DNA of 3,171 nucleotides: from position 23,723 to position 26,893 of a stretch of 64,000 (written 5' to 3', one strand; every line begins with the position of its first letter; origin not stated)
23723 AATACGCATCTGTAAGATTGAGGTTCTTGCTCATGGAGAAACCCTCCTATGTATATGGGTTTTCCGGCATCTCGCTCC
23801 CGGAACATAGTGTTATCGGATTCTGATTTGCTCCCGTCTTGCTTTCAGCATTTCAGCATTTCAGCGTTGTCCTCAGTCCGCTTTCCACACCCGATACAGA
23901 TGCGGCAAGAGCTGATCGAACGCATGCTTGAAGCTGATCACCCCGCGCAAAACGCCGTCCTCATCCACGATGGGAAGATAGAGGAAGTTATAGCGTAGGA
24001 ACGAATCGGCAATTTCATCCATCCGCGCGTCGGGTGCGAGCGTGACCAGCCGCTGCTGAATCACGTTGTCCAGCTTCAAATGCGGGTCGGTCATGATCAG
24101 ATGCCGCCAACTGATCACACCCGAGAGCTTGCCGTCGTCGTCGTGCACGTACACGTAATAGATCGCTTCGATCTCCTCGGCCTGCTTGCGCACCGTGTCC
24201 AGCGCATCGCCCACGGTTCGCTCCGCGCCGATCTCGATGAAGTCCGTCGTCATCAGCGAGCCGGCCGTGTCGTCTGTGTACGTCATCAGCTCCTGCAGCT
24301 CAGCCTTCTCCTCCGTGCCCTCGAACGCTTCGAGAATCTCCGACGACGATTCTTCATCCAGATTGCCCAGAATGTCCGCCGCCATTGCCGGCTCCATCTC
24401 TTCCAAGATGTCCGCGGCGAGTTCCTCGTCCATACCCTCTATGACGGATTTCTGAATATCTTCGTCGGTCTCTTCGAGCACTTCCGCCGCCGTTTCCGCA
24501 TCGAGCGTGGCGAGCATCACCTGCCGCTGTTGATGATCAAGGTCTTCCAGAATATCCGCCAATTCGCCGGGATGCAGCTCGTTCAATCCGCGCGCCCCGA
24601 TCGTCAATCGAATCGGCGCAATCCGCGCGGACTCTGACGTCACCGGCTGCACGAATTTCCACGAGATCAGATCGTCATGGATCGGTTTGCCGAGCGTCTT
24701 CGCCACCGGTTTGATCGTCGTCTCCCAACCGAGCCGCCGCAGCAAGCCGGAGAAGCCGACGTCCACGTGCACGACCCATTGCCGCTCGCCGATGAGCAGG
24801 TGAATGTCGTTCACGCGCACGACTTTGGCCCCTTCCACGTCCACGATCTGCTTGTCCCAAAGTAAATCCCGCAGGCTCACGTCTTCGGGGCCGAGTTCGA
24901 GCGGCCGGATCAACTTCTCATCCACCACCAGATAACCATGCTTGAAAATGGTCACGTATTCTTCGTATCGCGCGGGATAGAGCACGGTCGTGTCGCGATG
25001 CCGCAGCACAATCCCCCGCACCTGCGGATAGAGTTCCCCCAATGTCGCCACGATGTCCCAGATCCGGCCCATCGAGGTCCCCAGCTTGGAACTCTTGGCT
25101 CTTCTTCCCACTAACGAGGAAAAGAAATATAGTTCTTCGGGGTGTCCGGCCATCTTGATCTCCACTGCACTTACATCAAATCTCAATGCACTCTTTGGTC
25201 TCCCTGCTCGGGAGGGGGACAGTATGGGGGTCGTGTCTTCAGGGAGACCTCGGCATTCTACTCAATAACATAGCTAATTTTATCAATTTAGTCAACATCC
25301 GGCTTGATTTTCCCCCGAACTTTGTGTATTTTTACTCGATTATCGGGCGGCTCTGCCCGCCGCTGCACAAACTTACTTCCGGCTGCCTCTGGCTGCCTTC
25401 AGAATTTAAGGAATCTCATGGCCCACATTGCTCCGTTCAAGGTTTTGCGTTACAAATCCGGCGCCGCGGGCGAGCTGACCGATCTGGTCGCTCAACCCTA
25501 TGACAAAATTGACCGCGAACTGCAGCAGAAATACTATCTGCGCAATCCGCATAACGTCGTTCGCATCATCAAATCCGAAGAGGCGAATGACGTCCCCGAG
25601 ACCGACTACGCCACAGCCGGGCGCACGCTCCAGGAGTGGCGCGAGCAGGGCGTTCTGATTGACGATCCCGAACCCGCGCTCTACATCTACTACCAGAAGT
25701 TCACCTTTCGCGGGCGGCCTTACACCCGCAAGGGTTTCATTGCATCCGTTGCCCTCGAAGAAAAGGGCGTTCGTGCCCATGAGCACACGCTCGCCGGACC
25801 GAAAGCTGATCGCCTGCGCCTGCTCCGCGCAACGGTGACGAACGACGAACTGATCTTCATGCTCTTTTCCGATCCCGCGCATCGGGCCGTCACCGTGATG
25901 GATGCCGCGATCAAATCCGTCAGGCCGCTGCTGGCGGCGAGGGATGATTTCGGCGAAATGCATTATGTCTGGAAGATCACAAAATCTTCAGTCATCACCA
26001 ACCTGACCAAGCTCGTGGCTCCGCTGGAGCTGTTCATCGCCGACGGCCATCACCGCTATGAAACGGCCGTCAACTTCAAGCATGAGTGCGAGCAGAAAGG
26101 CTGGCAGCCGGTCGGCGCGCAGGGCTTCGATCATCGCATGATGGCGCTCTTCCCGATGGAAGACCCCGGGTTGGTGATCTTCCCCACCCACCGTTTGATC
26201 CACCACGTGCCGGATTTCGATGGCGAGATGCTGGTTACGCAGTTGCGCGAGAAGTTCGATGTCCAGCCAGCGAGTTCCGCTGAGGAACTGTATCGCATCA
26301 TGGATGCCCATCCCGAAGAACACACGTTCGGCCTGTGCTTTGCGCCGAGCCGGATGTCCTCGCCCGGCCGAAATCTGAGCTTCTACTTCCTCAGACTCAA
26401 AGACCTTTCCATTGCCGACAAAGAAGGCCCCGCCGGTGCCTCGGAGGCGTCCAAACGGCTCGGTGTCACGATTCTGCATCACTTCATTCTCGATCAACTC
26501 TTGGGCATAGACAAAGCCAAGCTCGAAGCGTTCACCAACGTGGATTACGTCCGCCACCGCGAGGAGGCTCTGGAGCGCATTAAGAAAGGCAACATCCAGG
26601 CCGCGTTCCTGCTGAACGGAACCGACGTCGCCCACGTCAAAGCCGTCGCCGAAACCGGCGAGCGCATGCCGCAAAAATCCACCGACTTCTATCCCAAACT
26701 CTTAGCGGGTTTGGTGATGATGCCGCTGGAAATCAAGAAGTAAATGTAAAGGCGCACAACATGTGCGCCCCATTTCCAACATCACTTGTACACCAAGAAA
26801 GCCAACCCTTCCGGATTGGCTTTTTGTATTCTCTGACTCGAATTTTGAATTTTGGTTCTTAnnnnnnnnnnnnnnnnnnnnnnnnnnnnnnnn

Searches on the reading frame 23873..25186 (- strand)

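Call 62: search_protein_families(library=pfam, proteins=[window:23873-25186:-], max_evalue=0.0001)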
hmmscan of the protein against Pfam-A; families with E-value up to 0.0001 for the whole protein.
window:23873-25186:- (437 aa): 3 families
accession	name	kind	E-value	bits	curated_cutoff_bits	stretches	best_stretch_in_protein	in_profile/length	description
PF03448.22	MgtE_N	-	9.5e-23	81.1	25.9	1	204-306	1-102/102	MgtE intracellular N domain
PF00571.33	CBS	-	1.5e-17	64.1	24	2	309-364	2-52/57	CBS domain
PF14841.11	FliG_M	-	4.6e-07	30.4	25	0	208-250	3-45/76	FliG middle domain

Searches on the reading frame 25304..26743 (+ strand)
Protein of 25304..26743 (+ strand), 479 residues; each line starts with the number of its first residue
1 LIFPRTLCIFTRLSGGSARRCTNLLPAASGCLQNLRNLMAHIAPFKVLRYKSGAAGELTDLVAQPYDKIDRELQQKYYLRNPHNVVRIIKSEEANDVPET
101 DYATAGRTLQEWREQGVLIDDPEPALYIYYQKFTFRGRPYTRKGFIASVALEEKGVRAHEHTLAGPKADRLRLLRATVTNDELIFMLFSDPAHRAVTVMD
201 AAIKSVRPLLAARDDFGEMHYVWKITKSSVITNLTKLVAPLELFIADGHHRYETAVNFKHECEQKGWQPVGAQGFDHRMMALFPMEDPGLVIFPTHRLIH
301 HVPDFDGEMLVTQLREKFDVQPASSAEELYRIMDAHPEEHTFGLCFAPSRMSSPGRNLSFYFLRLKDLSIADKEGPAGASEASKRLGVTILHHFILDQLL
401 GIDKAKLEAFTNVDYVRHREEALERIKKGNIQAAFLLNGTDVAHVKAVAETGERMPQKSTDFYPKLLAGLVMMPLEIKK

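Call 62: search_protein_families(library=pfam, proteins=[window:25304-26743:+], max_evalue=0.0001)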
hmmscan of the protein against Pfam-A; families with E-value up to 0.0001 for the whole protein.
window:25304-26743:+ (479 aa): 1 family
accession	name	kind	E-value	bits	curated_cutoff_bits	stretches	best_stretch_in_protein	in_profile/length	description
PF06245.16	DUF1015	-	1.2e-76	258.1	25.8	1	42-346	1-297/325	Protein of unknown function (DUF1015)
